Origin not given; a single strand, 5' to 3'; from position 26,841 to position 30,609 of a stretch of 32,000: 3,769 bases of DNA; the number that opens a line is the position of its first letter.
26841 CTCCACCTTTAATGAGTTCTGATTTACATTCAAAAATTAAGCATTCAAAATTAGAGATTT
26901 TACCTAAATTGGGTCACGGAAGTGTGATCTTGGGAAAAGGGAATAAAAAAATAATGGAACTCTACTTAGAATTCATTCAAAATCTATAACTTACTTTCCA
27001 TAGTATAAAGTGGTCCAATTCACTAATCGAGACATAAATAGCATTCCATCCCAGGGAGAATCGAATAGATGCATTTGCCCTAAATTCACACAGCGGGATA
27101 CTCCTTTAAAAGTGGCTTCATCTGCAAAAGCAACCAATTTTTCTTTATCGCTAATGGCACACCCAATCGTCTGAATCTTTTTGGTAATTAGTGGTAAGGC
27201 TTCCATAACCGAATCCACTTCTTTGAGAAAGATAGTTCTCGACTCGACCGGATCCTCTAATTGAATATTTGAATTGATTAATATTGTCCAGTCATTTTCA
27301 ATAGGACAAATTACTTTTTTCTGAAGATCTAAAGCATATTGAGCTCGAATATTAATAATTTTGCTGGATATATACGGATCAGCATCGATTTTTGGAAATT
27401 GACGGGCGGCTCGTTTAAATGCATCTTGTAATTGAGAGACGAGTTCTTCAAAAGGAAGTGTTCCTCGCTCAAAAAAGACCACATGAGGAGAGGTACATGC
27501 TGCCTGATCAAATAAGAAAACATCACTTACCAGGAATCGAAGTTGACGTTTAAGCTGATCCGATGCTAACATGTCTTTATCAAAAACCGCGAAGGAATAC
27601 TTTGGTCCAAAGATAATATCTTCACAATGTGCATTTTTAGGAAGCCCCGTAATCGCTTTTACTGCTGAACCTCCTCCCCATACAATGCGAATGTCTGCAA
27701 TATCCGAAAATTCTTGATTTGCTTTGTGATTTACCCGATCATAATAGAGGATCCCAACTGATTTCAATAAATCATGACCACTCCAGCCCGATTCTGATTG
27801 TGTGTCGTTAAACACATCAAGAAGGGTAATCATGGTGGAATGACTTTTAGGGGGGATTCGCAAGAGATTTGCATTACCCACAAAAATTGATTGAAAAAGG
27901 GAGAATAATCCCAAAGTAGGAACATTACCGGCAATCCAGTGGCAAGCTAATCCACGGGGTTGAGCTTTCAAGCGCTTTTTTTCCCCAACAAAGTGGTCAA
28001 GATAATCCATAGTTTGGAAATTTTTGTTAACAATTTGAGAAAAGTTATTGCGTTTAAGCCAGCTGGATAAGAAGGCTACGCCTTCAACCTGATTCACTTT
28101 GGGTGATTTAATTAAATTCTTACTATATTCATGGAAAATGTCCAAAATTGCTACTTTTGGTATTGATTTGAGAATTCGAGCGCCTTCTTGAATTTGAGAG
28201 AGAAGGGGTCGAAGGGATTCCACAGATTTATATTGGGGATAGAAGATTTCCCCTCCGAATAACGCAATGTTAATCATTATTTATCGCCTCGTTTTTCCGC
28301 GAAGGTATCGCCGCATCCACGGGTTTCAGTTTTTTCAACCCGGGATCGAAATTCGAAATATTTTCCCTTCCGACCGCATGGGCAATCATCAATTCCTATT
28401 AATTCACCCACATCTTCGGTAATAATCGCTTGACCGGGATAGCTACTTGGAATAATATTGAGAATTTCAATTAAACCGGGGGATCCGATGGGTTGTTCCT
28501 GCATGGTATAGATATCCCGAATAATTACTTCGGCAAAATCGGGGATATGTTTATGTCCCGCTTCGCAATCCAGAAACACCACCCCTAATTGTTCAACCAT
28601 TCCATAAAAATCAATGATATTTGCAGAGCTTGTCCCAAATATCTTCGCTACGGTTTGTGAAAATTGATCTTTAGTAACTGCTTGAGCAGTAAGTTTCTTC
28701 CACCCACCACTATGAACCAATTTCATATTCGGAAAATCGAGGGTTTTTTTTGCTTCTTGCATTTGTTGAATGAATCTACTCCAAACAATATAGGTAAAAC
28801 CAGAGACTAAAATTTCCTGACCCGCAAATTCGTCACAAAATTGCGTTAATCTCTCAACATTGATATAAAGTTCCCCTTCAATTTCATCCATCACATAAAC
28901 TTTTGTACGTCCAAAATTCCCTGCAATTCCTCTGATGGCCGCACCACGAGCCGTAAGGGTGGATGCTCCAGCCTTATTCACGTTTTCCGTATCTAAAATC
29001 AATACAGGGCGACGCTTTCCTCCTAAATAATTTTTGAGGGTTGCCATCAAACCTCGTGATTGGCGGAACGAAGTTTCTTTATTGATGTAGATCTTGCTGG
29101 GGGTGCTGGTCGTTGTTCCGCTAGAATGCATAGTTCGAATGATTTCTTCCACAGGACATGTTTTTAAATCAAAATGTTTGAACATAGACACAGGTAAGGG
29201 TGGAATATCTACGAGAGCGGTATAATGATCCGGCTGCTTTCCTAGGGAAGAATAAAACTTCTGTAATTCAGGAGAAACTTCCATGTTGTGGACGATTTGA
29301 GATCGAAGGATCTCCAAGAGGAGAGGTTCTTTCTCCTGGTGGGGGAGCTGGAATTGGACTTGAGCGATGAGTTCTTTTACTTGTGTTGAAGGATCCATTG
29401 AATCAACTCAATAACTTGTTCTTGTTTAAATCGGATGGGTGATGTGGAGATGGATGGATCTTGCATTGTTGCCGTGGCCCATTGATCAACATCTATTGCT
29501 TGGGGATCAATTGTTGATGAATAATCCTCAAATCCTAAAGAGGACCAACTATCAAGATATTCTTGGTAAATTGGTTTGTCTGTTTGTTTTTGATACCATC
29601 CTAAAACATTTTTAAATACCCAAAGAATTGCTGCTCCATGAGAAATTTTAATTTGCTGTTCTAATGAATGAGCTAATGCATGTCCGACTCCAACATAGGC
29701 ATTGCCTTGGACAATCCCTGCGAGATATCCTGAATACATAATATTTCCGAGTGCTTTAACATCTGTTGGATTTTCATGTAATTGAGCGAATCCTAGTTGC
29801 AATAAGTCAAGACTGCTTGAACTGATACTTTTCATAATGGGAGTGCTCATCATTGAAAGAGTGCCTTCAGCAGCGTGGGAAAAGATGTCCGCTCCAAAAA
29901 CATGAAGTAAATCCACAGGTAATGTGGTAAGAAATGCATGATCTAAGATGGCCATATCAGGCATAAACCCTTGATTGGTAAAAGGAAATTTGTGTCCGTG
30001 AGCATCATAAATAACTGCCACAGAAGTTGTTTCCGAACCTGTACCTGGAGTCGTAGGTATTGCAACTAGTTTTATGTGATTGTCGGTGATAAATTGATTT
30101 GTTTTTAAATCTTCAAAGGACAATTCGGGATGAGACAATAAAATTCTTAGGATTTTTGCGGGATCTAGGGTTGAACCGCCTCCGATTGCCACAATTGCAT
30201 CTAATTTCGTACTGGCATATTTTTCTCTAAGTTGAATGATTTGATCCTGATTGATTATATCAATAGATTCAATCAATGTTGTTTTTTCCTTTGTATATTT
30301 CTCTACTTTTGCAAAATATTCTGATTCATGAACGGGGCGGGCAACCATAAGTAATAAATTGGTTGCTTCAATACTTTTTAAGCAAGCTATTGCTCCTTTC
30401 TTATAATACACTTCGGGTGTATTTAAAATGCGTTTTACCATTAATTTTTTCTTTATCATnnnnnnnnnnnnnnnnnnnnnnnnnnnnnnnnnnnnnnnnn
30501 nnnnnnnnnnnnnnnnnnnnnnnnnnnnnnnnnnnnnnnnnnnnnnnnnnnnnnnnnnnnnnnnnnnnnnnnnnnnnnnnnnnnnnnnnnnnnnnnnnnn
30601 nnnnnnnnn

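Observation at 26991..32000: Carrier-protein-type acyl activation/reduction cassette (AMP-ligase, Fe-ADH, LuxE-like, LuxC-like) in an archaeal-looking genome, with the carrier protein predicted just off the right edge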

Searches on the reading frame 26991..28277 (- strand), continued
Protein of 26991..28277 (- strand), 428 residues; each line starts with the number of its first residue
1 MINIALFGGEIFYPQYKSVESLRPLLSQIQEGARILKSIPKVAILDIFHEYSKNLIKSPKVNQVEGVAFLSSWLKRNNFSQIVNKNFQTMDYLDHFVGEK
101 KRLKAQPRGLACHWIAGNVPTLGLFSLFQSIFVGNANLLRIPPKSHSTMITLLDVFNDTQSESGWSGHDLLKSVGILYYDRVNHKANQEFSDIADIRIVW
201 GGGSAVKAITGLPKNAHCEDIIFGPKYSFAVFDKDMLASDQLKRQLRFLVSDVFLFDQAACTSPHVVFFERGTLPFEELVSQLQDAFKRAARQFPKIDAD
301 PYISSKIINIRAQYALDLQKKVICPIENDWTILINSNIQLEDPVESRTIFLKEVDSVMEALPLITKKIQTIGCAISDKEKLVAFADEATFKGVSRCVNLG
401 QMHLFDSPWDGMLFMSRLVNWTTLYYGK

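Call 59: search_protein_families(library=ncbifam, proteins=[L085:13772-15226:+, L085:15570-17159:+, L085:17201-18586:+, L085:15276-15557:+, L085:11328-11744:+], max_evalue=0.00001)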
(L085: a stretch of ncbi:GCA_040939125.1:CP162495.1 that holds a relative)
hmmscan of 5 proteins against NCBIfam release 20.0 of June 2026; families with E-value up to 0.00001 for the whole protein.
L085:13772-15226:+ (484 aa): 2 families
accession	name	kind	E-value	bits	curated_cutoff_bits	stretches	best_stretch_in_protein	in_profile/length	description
TIGR02309.1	HpaB-1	equivalog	2.3e-55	188.6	480.2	1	4-439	2-433/477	4-hydroxyphenylacetate 3-monooxygenase, oxygenase component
TIGR02310.1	HpaB-2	equivalog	6.5e-31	107.6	885.2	1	4-466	13-474/519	4-hydroxyphenylacetate 3-monooxygenase, oxygenase component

L085:15570-17159:+ (529 aa): 5 families
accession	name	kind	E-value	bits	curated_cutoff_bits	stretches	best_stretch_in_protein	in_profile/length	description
TIGR03948.1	butyr_acet_CoA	equivalog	3.8e-104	348.9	674.8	1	100-522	3-435/445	butyryl-CoA:acetate CoA-transferase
TIGR03458.1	YgfH_subfam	subfamily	4.7e-36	124.5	658.7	1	301-522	248-460/489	succinate CoA transferase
NF053853.1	ScActCoATferScpC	equivalog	9.7e-32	110.3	500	1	304-523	255-465/493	succinyl-CoA:acetate CoA-transferase ScpC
NF053666.1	BtrAceCoATfers1341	equivalog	1.1e-31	110.2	740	1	306-522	252-460/492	butyryl-CoA:acetate CoA transferase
TIGR02428.1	pcaJ_scoB_fam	subfamily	2.2e-09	37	243.55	1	292-499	4-184/207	3-oxoacid CoA-transferase subunit B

L085:17201-18586:+ (461 aa): 0 families

L085:15276-15557:+ (93 aa): 3 families
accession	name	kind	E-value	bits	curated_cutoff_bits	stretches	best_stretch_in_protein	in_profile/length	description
TIGR03341.1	YhgI_GntY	equivalog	3.5e-12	46.5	269.35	1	2-71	107-177/190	Fe-S biogenesis protein NfuA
TIGR02000.1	NifU_proper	equivalog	1.1e-10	41.4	273.3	1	4-70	223-287/290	Fe-S cluster assembly protein NifU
NF008392.0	PRK11190.1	equivalog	2.5e-08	34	268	1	2-71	108-179/192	Fe-S biogenesis protein NfuA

L085:11328-11744:+ (138 aa): 2 families
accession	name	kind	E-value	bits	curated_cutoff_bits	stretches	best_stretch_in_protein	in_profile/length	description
NF006045.0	PRK08190.1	subfamily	1.6e-34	119.6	282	1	4-137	9-143/467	bifunctional enoyl-CoA hydratase/phosphate acetyltransferase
TIGR02278.1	PaaN-DH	equivalog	3.3e-09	35.5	562.8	1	6-126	525-653/664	phenylacetic acid degradation bifunctional protein PaaZ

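Call 61: search_solved_structures(query=L085:13772-15226:+, max_evalue=1e-10)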
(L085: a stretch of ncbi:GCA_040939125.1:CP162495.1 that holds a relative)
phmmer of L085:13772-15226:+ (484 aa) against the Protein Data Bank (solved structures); distinct sequences matched with E-value up to 1e-10: 15.
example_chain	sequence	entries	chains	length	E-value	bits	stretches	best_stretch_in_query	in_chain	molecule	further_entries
1u8v_A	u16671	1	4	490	2.2e-243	811.2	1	3-482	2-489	Gamma-aminobutyrate metabolism dehydratase/isomerase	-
6vjr_A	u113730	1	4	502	1.8e-187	626.9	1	3-482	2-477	Vinylacetyl-CoA Delta-isomerase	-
2yyk_A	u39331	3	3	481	5.2e-50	173.8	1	4-439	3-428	4-hydroxyphenylacetate-3-hydroxylase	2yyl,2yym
2yyg_A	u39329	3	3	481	1.7e-49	172.1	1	4-439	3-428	4-hydroxyphenylacetate-3-hydroxylase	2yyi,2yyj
9lft_A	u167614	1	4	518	2.5e-34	122.1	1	4-440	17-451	4-Hydroxyphenylacetate-3-monooxygenase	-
4oo2_A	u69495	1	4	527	1.3e-29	106.5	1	4-435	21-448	Chlorophenol-4-monooxygenase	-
3hwc_A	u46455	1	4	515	6.3e-28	101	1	4-438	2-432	Chlorophenol-4-monooxygenase component 2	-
7e8q_A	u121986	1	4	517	2.9e-25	92.2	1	3-438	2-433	Chlorophenol monooxygenase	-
6jhm_A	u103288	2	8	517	2.9e-25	92.2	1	3-439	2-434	Chlorophenol monooxygenase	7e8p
4g5e_A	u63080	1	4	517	7.9e-25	90.8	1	3-439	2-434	2,4,6-Trichlorophenol 4-monooxygenase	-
6qyh_A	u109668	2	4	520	9.6e-24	87.2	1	4-467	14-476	4-hydroxyphenylacetate 3-monooxygenase oxygenase component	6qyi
6eb0_A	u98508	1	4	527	1e-23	87.1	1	4-467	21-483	4-hydroxyphenylacetate 3-monooxygenase, oxygenase subunit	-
6b1b_A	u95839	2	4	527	4.4e-23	85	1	4-467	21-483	4-hydroxyphenylacetate 3-monooxygenase, oxygenase subunit | 4-hydroxyphenylacetate 3-monooxygenase oxygenase component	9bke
7dbw_C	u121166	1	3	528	4.2e-20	75.2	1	131-437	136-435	4-hydroxyphenylacetate 3-hydroxylase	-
9j9j_A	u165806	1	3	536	4.5e-20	75.1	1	131-437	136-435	4-nitrophenol 4-monooxygenase/4-nitrocatechol 2-monooxygenase, oxygenase component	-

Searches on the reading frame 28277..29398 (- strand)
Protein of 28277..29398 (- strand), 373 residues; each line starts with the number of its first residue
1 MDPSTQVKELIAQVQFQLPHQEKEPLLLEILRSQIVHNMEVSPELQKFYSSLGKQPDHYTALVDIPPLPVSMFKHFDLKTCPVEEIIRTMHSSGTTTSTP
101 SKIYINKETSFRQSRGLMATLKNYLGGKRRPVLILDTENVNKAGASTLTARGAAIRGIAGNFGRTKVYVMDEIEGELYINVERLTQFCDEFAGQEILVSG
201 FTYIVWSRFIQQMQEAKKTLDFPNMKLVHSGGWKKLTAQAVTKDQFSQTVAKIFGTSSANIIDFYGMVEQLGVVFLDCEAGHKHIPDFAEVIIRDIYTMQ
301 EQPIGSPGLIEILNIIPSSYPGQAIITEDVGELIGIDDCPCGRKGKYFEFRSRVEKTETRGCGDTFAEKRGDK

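Call 3: search_protein_families(library=pfam, proteins=[window:28277-29398:-], max_evalue=0.01)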
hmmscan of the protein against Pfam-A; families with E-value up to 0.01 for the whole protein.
window:28277-29398:- (373 aa): 1 family
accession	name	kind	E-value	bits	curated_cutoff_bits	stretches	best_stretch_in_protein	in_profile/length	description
PF04443.18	LuxE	-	9.4e-52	176.6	24.9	1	8-369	18-389/391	Acyl-protein synthetase, LuxE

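Call 9: search_protein_families(library=ncbifam, proteins=[window:28277-29398:-], max_evalue=0.001)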
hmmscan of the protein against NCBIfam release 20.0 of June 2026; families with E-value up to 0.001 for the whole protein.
window:28277-29398:- (373 aa): 1 family
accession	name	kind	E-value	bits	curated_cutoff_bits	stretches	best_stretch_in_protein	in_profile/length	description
NF052244.1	LCFA_lig_LuxE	equivalog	3e-19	69.3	550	1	193-367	191-363/367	long-chain-fatty-acid--protein ligase LuxE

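Call 31: search_solved_structures(query=window:28277-29398:-, max_evalue=0.01, show_alignments=1)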
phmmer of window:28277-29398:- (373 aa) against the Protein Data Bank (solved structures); distinct sequences matched with E-value up to 0.01: 1.
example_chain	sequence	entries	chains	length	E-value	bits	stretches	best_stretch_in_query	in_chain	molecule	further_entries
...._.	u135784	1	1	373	7.6e-17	64.9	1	16-364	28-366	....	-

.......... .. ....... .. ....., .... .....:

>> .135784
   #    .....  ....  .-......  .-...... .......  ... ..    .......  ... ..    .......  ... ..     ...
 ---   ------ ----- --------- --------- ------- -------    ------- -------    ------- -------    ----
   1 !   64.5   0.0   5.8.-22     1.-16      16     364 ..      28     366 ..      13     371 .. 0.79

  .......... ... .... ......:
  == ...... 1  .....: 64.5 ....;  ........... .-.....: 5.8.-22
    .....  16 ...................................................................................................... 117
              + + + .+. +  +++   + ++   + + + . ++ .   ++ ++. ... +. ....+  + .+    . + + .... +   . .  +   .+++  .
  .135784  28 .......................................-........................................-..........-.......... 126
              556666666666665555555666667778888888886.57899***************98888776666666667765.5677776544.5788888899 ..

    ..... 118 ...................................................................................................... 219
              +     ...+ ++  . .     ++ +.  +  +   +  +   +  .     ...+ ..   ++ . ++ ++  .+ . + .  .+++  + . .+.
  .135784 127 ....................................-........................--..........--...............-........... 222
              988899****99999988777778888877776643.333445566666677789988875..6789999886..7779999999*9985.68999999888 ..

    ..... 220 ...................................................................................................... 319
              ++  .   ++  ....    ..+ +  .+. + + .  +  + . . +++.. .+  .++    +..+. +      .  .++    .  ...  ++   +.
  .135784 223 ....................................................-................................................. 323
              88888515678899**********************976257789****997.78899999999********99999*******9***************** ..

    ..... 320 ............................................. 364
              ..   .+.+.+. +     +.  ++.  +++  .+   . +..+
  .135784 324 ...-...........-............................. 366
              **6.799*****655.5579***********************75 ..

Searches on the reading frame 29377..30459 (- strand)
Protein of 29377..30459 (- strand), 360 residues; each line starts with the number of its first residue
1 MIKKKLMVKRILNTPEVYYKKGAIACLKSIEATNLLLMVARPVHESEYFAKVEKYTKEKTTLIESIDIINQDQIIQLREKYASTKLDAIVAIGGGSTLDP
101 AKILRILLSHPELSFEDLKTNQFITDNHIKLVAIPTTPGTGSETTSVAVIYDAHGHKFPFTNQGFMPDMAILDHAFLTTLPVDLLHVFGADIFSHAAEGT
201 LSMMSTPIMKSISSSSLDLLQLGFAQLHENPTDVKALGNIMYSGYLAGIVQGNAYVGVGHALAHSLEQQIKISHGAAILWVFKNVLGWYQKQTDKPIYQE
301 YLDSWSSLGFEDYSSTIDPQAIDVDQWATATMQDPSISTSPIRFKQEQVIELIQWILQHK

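Call 3: search_protein_families(library=pfam, proteins=[window:29377-30459:-], max_evalue=0.01)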
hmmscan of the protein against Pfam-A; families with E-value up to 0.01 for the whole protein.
window:29377-30459:- (360 aa): 3 families
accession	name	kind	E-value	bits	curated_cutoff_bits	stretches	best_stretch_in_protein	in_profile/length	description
PF00465.25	Fe-ADH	-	5.7e-29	101.3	31.3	1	16-173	3-167/168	Iron-containing alcohol dehydrogenase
PF25137.1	ADH_Fe_C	-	3.3e-20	73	27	1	189-295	5-111/194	Fe-containing alcohol dehydrogenase family, C-terminal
PF13685.12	Fe-ADH_2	-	4e-06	27.3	28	1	29-115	16-104/149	Iron-containing alcohol dehydrogenase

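Call 9: search_protein_families(library=ncbifam, proteins=[window:29377-30459:-], max_evalue=0.001)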
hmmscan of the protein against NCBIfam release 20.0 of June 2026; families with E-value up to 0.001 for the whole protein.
window:29377-30459:- (360 aa): 18 families
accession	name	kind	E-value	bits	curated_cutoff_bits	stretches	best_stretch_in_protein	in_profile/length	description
NF010378.0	PRK13805.1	equivalog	2.1e-48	164.8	951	1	15-296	463-764/872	bifunctional acetaldehyde-CoA/alcohol dehydrogenase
NF041833.1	Fe_ADH_ErcA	equivalog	3.1e-38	131.9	550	1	21-286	15-288/382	alcohol dehydrogenase-like regulatory protein ErcA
NF011998.0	PRK15454.1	equivalog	9.2e-33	113.5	556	1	76-288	101-309/395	ethanolamine utilization ethanol dehydrogenase EutG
TIGR03405.1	Phn_Fe-ADH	equivalog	3.3e-32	111.7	423.7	1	42-286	33-285/355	iron-containing alcohol dehydrogenase PsrA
TIGR02638.1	lactal_redase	equivalog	5.7e-31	107.7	523.15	1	79-291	80-294/379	lactaldehyde reductase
NF053866.1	CholDhdGbsBBac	equivalog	3.5e-29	101.6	550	1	33-290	38-302/392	choline dehydrogenase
NF050025.1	SulfAcetaldRedSarD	equivalog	4.5e-29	101.5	700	1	39-279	46-281/385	sulfoacetaldehyde reductase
NF058672.1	4HyButDHCUPNE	equivalog_domain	6.8e-28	97.9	500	1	27-286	20-288/378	4-hydroxybutyrate dehydrogenase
NF007911.0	PRK10624.1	equivalog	5.2e-27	94.8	537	1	36-294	34-296/382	lactaldehyde reductase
NF007363.0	PRK09860.1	equivalog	4.1e-20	72.2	581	1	84-277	87-280/383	L-threonine dehydrogenase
NF041822.1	daptide_DH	equivalog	1.6e-18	66.8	300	1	40-185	8-160/363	daptide-type RiPP biosynthesis dehydogenase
TIGR04266.1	NDMA_methanol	equivalog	6.5e-16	58.1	625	1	74-277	83-291/420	NDMA-dependent methanol dehydrogenase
NF011717.0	PRK15138.1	equivalog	1.1e-10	41.1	645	1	83-284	83-291/387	alcohol dehydrogenase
NF006941.0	PRK09423.1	subfamily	2.3e-09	36.6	336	1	68-230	67-213/367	glycerol dehydrogenase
NF053832.1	GlycoaldRedHalo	equivalog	1.5e-06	27.6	550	1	71-192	70-172/363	glycolaldehyde reductase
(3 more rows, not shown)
